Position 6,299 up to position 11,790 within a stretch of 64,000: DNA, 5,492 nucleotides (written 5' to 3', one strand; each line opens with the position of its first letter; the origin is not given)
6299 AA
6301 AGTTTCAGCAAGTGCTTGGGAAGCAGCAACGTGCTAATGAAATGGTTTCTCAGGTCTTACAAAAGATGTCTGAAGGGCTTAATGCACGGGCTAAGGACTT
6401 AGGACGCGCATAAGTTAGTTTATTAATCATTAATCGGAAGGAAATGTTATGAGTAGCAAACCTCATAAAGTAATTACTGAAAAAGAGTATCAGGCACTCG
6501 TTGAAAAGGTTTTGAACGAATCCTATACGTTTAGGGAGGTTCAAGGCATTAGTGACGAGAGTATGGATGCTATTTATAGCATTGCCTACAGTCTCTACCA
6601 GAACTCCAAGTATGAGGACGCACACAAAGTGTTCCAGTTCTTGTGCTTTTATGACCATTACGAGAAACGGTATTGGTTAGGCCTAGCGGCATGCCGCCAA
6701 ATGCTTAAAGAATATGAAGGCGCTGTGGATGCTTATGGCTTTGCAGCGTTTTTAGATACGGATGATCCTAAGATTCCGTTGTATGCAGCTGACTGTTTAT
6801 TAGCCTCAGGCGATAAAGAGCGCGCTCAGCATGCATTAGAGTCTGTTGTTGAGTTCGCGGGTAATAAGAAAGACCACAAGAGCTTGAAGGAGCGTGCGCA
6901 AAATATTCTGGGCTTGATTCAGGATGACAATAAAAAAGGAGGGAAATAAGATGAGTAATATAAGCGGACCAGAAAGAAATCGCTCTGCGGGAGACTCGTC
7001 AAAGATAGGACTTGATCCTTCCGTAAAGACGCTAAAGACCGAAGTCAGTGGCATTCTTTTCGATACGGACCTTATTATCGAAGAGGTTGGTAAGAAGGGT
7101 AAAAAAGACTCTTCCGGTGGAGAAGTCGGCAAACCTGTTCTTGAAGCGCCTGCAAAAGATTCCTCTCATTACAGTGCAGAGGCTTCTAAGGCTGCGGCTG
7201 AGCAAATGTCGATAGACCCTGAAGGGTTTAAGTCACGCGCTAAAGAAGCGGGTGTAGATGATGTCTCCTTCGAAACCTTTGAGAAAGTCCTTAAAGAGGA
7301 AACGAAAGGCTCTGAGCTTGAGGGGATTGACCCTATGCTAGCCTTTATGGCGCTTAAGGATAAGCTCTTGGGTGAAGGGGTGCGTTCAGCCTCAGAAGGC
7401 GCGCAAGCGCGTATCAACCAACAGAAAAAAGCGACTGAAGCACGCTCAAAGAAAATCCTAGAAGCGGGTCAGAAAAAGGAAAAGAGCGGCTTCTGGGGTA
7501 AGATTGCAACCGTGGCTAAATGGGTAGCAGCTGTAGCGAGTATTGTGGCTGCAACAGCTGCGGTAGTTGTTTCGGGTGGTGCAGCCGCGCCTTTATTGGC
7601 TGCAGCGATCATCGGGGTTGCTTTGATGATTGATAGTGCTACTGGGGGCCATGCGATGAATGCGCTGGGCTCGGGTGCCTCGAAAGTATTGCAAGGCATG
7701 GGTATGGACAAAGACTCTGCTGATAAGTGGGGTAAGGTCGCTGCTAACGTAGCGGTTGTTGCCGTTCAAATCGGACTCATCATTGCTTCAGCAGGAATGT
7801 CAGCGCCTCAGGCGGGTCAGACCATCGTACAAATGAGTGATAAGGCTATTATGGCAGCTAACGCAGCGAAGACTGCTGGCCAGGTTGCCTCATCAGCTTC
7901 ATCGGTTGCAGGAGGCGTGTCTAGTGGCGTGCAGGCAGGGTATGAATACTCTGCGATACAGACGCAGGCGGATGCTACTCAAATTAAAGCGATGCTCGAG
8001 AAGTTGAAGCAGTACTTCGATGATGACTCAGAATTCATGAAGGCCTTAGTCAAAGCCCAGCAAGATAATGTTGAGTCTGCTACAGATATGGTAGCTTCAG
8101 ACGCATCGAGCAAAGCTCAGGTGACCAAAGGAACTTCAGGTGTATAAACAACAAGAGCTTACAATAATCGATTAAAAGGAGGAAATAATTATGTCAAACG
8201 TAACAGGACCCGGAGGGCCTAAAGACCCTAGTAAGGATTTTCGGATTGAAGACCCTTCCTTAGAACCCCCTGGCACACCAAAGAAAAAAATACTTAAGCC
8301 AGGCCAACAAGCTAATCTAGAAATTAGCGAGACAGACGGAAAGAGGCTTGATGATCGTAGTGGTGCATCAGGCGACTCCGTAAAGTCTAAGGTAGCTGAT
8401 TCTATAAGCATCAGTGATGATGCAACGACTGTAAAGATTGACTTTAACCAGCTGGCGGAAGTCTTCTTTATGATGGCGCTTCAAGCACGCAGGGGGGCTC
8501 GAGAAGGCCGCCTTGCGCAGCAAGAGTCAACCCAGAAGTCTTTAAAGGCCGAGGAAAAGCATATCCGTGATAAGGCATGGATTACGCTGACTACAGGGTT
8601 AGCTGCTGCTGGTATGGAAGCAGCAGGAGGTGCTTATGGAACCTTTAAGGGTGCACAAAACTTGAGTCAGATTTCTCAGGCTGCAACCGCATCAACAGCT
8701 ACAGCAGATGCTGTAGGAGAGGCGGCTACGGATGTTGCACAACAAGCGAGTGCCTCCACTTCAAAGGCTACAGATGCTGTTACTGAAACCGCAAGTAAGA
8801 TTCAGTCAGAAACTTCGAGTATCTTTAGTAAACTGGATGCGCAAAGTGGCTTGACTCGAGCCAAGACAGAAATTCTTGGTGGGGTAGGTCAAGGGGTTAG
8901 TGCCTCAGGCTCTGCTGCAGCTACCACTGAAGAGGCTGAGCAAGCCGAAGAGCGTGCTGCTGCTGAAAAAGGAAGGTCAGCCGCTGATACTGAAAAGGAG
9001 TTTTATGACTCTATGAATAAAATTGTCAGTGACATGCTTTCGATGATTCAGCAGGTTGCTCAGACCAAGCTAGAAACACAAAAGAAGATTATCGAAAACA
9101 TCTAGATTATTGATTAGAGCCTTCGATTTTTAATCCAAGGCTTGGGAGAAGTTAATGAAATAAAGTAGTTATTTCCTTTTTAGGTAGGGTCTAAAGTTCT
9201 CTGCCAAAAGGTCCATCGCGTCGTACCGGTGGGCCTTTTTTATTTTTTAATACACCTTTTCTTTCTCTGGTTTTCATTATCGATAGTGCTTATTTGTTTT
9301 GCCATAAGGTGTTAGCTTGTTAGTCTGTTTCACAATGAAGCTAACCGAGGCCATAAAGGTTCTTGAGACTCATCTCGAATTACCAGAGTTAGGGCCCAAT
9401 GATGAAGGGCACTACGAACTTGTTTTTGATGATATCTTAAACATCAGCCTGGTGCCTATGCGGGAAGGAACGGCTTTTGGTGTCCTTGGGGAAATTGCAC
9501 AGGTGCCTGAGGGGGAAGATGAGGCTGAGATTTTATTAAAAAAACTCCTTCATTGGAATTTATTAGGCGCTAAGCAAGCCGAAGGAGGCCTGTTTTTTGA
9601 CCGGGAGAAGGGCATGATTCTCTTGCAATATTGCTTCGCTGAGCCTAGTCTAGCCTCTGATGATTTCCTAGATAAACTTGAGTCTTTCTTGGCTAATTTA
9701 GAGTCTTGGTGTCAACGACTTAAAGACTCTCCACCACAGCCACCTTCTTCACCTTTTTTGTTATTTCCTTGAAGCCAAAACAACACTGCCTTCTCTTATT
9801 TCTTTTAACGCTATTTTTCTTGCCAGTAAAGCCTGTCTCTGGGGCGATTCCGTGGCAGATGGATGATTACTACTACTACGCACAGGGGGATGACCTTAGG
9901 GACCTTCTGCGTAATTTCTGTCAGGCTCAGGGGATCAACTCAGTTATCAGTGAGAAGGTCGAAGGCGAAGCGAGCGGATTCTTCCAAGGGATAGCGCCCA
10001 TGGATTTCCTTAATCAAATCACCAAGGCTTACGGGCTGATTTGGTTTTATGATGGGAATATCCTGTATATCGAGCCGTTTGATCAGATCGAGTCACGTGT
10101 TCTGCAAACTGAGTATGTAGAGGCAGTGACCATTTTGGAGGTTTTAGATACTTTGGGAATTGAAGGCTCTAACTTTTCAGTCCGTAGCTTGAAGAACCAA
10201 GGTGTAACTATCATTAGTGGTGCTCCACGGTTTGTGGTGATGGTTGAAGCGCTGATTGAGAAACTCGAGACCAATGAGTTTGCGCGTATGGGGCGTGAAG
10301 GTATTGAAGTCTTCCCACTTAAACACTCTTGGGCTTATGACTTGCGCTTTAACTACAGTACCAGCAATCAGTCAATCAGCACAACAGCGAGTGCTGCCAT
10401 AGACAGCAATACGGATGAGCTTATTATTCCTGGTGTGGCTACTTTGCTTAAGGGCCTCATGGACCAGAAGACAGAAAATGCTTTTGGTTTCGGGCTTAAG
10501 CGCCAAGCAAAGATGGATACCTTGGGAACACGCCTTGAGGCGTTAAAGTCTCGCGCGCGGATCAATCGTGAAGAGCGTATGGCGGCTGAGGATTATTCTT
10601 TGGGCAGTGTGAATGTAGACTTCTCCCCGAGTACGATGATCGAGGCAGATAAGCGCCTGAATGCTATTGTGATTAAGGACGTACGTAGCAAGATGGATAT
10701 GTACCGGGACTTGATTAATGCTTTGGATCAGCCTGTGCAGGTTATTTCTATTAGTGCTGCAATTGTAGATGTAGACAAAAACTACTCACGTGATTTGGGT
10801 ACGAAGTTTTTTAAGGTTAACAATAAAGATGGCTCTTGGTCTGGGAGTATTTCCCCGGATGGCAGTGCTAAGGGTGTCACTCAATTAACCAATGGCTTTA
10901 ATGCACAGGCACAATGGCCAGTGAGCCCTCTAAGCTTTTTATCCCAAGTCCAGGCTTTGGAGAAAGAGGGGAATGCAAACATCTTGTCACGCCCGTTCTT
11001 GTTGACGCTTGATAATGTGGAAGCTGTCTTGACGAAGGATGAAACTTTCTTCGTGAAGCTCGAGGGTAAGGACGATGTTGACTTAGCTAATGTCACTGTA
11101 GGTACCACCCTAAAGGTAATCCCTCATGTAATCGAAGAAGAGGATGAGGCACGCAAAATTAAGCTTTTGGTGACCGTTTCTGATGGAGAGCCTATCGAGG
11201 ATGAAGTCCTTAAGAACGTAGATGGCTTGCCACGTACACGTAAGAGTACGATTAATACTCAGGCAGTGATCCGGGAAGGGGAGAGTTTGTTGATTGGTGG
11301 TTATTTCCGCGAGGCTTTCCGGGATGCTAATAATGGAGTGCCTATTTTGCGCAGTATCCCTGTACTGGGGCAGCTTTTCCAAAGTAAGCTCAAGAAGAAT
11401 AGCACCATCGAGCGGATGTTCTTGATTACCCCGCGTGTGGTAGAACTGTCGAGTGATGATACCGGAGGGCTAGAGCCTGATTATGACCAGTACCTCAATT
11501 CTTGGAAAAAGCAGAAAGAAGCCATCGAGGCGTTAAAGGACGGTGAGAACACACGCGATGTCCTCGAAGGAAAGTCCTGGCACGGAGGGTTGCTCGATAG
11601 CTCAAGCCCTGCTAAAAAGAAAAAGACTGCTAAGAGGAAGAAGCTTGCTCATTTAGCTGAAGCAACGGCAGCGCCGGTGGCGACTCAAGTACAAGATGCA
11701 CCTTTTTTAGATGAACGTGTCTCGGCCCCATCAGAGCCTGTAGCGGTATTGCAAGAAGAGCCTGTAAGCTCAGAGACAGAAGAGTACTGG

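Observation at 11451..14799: T3SS secretin carries a ~1100-residue acidic, low-complexity C-terminal extension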

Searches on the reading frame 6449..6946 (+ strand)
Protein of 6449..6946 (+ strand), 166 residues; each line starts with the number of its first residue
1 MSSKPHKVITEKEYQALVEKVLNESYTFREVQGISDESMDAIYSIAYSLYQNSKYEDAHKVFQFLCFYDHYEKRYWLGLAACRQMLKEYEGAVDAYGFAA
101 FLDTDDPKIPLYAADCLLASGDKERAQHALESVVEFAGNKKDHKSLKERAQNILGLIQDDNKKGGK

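Call 18: search_protein_families(library=pfam, proteins=[window:6449-6946:+], max_evalue=0.001)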
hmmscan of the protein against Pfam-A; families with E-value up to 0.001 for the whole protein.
window:6449-6946:+ (166 aa): 7 families
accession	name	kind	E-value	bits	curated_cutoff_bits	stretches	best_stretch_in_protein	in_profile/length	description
PF07720.18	TPR_3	-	2.6e-10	40.5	20.7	2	39-71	1-33/34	Tetratricopeptide repeat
PF12895.13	ANAPC3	-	1.8e-07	31.8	27.2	1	34-97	18-80/82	Anaphase-promoting complex, cyclosome, subunit 3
PF14559.12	TPR_19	-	5.9e-07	30.2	25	1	87-148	5-66/68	Tetratricopeptide repeat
PF13432.12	TPR_16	-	3.4e-06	27.8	32.7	1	44-96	2-54/65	Tetratricopeptide repeat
PF23914.1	TPR_CcmH_CycH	-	3.6e-06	27.3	42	1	73-138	50-115/158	Cytochrome c-type biogenesis protein H TPR domain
PF13174.12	TPR_6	-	4.7e-05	24.2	26.3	0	111-135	4-28/33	Tetratricopeptide repeat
PF07719.23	TPR_2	-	0.00028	21.2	27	0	41-63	3-25/34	Tetratricopeptide repeat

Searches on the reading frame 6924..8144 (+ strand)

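Call 5: search_protein_families(library=pfam, proteins=[window:6924-8144:+], max_evalue=0.01)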
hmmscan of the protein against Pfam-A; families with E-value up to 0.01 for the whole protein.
window:6924-8144:+ (407 aa): 2 families
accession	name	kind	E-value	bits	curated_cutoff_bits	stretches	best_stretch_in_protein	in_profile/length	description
PF04888.17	SseC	-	2.3e-09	37.7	30.2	1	138-329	2-190/312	Secretion system effector C (SseC) like family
PF20990.2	DUF2207_C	-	0.0088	16.2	33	0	117-236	71-183/247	Predicted membrane protein (DUF2207) C-terminal domain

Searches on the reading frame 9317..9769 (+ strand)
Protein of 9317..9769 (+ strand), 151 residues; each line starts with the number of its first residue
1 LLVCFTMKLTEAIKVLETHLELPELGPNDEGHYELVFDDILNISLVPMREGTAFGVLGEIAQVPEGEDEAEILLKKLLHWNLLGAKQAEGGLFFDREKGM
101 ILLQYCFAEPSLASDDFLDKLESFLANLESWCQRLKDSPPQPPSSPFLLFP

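Call 5: search_protein_families(library=pfam, proteins=[window:9317-9769:+], max_evalue=0.01)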
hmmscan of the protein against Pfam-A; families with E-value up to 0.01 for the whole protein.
window:9317-9769:+ (151 aa): 1 family
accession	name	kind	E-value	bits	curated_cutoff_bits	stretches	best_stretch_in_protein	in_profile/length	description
PF05932.18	CesT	-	8.2e-13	49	22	1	12-131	2-118/119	Tir chaperone protein (CesT) family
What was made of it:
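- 9317..9772 (+): CesT-family chaperone gene whose stop overlaps the sctC start (context). PF05932, 49 bits (call 5).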

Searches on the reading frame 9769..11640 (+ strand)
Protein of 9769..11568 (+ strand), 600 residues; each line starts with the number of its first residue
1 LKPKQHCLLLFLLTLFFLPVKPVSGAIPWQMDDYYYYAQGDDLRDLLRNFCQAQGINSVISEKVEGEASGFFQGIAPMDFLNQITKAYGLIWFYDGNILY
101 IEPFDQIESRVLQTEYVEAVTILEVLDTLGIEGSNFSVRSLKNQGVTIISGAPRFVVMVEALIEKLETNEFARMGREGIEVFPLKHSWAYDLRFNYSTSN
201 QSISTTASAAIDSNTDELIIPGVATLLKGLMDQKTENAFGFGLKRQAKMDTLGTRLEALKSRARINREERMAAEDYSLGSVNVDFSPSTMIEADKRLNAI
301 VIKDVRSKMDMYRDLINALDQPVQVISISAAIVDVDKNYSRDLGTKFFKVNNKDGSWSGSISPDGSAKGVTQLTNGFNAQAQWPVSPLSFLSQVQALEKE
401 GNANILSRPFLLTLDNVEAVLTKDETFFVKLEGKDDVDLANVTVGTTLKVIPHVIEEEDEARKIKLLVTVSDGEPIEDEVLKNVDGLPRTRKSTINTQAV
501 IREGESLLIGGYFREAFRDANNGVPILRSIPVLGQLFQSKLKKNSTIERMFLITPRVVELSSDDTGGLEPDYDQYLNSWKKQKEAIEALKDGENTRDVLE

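Call 9: find_homologous_proteins(query=window:9769-11568:+, max_evalue=1e-10)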
Query window:9769-11568:+ (600 aa): 180 proteins with E <= 1e-10 among 8000 candidates; the best 120 are listed.
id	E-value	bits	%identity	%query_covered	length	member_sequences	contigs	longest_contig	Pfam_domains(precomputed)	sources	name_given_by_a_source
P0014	1.1e-136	475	43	97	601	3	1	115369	PF21304.3,PF03958.23,PF00263.27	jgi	jgi:type III secretion protein C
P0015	2.0e-127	444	43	89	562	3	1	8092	PF03958.23,PF00263.27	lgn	-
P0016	1.3e-123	432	43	89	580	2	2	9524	PF03958.23,PF00263.27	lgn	-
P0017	1.5e-123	432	42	89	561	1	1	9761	PF21304.3,PF03958.23,PF00263.27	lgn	-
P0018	1.4e-119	419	39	95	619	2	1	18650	PF21304.3,PF03958.23,PF00263.27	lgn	-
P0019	2.8e-114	401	38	94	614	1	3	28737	PF21304.3,PF03958.23,PF00263.27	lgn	-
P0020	5.0e-113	397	40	92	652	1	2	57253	PF03958.23,PF00263.27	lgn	-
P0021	2.3e-110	388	37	96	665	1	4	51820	PF03958.23,PF00263.27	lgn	-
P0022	4.7e-109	384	38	94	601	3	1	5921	PF21304.3,PF03958.23,PF00263.27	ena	-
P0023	2.0e-107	378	37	92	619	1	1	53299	PF21304.3,PF03958.23,PF00263.27,PF07660.20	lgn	-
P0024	1.3e-106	376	38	95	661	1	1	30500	PF21304.3,PF03958.23,PF00263.27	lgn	-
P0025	7.9e-101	357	36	92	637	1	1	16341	PF21304.3,PF03958.23,PF00263.27,PF07660.20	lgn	-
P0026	7.3e-97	344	35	96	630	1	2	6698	PF21304.3,PF03958.23,PF00263.27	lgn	-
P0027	2.8e-95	338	34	91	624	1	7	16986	PF21304.3,PF03958.23,PF00263.27,PF07660.20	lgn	-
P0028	2.0e-92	329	33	96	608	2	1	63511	PF21304.3,PF03958.23,PF00263.27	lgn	-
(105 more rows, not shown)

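Call 30: find_related_loci(query=A1, collection=genome_contigs, flank=7000)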
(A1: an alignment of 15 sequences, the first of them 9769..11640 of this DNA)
Query A1 (624 aa) in genome_contigs; peptide patterns used: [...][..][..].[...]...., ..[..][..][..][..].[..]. (x = any residue, [..] = any of these).
121 stretches matched a pattern; 49 encode a relative of the query (tblastn E <= 1e-3); 49 distinct loci.
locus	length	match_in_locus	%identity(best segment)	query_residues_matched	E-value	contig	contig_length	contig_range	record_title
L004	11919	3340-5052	44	1-576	6e-149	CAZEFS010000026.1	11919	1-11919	MAG TPA_asm: uncultured Opitutales bacterium isolate SRP219642_co6_89 genome assembly, contig: NODE_5056_length_11919_co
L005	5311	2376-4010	38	11-576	1e-112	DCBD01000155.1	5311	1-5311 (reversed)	MAG TPA_asm: Opitutia bacterium UBA1116 UBA1116_contig_38116, whole genome shotgun sequence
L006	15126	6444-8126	34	5-573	3e-102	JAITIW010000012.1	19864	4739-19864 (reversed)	MAG: Puniceicoccales bacterium isolate Pcl387_bin136 k119_269806, whole genome shotgun sequence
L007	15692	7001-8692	34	23-574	1e-98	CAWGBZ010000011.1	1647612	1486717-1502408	MAG: uncultured Verrucomicrobiae bacterium isolate MFD06435.bin.1.194 genome assembly, contig: contig_15079, whole genom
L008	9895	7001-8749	34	27-594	5e-92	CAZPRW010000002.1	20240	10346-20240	MAG TPA_asm: uncultured Opitutales bacterium isolate SRP225648_co1_71 genome assembly, contig: NODE_6390_length_20240_co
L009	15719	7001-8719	33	27-585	7e-92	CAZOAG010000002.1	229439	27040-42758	MAG TPA_asm: uncultured Opitutales bacterium isolate SRP313737_co1_127 genome assembly, contig: NODE_33_length_229439_co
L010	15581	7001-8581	32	27-561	1e-87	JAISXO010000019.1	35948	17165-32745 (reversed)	MAG: Puniceicoccales bacterium isolate Nc350_bin186 k119_2496654, whole genome shotgun sequence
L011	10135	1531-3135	32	27-576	1e-87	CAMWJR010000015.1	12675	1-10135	MAG TPA_asm: uncultured Verrucomicrobia bacterium isolate SRR14411247_bin.11_metawrap_v1.3_MAG genome assembly, contig:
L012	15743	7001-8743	32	11-564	5e-85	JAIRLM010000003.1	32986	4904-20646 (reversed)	MAG: Puniceicoccales bacterium isolate Cc175_bin47 k119_1984, whole genome shotgun sequence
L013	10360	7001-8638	31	27-576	7e-85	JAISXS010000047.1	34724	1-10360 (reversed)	MAG: Puniceicoccales bacterium isolate Nc350_bin191 k119_4366207, whole genome shotgun sequence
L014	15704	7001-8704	31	24-564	6e-84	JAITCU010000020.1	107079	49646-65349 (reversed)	MAG: Puniceicoccales bacterium isolate Nm470_bin100 k119_3069968, whole genome shotgun sequence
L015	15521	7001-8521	34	43-561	1e-83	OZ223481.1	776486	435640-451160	MAG: uncultured Ruficoccus sp. isolate b2a3d85c-2e17-47e2-9e32-7ac6437316b9 genome assembly, chromosome: 10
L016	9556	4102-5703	32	24-561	2e-83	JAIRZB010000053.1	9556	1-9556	MAG: Puniceicoccales bacterium isolate Gsp477_bin70 k119_2162179, whole genome shotgun sequence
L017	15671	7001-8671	31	27-585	3e-83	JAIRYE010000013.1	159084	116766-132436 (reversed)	MAG: Puniceicoccales bacterium isolate Gsp477_bin29 k119_342110, whole genome shotgun sequence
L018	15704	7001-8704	30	24-564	5e-83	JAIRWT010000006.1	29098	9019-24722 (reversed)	MAG: Puniceicoccales bacterium isolate Gsp477_bin122 k119_609539, whole genome shotgun sequence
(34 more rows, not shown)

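Call 75: find_related_loci(query=A1, collection=metagenome_contigs, flank=6000)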
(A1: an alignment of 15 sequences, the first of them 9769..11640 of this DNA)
Query A1 (624 aa) in metagenome_contigs; peptide patterns used: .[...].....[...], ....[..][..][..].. (x = any residue, [..] = any of these).
599 stretches matched a pattern (row limit reached: there are more); 275 encode a relative of the query (tblastn E <= 1e-3); the best 80 are kept; 80 distinct loci.
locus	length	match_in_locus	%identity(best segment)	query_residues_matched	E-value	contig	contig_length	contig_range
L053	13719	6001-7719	43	1-576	3e-148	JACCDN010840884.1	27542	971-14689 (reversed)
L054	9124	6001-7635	38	11-576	3e-112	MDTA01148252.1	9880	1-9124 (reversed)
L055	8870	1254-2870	35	10-560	2e-107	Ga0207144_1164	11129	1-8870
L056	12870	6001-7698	36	7-570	1e-99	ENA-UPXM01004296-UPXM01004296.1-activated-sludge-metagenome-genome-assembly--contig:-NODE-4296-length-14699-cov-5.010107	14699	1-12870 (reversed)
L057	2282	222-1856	37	8-562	2e-104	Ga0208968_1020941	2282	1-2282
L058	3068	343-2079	33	23-591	3e-100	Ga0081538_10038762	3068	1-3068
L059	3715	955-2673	34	23-586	1e-98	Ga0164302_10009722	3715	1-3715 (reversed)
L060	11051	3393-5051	34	3-562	1e-93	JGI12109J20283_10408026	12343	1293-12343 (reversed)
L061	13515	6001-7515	35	10-574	3e-93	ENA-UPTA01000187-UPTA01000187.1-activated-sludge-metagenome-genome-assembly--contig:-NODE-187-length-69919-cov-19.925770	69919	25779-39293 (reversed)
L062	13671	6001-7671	33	5-558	1e-89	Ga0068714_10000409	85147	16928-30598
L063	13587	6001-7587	31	21-586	5e-89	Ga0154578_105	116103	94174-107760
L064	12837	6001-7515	32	21-560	1e-87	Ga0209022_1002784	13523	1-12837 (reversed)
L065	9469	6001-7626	31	10-563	3e-82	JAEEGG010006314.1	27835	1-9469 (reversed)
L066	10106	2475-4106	31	9-563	2e-80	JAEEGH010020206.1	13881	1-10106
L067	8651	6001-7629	32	9-563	9e-79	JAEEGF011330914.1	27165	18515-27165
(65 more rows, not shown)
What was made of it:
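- Tried and rejected: The best core identity is 43-44% (calls 30, 75).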
